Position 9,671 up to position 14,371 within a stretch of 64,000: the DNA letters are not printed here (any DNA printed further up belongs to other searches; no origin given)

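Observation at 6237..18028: Orphan tandem array of three giant MshQ/DUF6701-like secreted proteins with swapped lectin cassettes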

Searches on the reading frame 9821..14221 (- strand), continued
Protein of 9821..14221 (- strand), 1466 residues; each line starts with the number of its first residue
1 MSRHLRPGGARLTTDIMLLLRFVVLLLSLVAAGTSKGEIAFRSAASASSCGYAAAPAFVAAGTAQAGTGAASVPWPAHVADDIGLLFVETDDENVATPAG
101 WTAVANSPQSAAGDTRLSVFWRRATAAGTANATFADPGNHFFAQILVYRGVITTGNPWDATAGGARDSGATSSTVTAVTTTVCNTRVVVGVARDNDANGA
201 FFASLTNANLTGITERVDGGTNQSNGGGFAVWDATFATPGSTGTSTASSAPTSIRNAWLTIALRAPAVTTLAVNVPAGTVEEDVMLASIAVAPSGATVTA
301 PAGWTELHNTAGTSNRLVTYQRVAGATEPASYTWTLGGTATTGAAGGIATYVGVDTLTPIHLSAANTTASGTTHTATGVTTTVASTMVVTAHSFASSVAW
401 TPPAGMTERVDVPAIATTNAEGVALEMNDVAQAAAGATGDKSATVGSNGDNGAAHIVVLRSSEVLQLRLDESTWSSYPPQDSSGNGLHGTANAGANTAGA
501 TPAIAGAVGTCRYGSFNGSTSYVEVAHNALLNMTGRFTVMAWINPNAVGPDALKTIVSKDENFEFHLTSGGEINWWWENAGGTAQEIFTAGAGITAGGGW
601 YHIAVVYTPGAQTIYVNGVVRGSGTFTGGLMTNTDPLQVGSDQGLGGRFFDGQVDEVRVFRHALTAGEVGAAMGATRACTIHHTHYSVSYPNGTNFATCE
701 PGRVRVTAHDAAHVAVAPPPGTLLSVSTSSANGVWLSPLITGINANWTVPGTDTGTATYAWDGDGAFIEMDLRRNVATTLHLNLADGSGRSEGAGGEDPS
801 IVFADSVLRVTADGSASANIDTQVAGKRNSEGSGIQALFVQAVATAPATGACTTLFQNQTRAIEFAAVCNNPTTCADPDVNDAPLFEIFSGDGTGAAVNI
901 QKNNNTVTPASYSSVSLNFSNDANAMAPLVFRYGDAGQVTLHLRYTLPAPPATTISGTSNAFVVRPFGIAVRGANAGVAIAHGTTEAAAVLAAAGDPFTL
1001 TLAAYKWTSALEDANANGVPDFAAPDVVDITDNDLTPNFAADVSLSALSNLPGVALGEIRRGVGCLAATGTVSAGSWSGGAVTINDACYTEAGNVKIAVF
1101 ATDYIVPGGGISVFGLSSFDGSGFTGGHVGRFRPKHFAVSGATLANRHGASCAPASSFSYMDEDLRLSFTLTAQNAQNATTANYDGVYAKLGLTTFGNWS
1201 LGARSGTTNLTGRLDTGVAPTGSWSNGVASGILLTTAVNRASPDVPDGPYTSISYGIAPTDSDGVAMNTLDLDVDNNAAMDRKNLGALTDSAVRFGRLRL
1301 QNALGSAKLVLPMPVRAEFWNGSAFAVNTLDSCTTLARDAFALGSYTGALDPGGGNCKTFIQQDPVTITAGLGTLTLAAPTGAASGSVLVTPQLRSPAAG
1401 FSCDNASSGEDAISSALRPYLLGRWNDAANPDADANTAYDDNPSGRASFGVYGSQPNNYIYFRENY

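Call 77: find_encoding_contigs(protein=P0056, flank=10000, max_places=1)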
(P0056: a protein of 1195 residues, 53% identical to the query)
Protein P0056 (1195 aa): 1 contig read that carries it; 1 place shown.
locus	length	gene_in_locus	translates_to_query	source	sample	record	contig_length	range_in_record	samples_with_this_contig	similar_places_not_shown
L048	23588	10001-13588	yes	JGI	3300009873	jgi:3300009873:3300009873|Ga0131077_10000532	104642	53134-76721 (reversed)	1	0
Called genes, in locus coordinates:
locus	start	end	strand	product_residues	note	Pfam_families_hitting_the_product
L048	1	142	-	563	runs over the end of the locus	PF18158:AidB_N, PF02770:Acyl-CoA_dh_M, PF00441:Acyl-CoA_dh_1, PF08028:Acyl-CoA_dh_2 (weak)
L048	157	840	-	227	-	PF00106:adh_short, PF01370:Epimerase (faint), PF13561:adh_short_C2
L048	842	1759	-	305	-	PF00701:DHDPS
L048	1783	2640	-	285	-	PF02826:2-Hacid_dh_C (weak), PF03446:NAD_binding_2, PF03807:F420_oxidored (weak), PF14833:NAD_binding_11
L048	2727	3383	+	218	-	-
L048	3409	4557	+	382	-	PF01070:FMN_dh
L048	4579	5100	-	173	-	-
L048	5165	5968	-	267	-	PF00106:adh_short, PF23441:SDR (weak), PF13561:adh_short_C2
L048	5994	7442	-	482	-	PF13396:PLDc_N, PF13091:PLDc_2, PF00614:PLDc (faint), PF13091:PLDc_2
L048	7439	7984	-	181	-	-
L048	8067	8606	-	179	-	PF13577:SnoaL_4, PF00866:Ring_hydroxyl_B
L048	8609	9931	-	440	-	PF00355:Rieske, PF00848:Ring_hydroxyl_A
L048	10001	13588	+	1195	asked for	PF20419:DUF6701, PF28243:DUF6701_2nd (weak), PF28247:DUF6701_3rd, PF28238:DUF6701_4th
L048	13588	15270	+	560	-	PF00890:FAD_binding_2, PF01266:DAO, PF01946:Thi4 (weak), PF03486:HI0933_like (faint), PF07992:Pyr_redox_2 (faint), PF12831:FAD_oxidored, PF13450:NAD_binding_8 (weak)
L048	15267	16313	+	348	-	-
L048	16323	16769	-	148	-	PF06803:DUF1232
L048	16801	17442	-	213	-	-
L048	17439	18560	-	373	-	PF01266:DAO, PF13450:NAD_binding_8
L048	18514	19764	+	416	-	PF07690:MFS_1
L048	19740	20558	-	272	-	PF01435:Peptidase_M48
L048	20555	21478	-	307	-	PF00248:Aldo_ket_red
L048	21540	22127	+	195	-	PF04011:LemA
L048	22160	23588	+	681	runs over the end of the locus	PF01435:Peptidase_M48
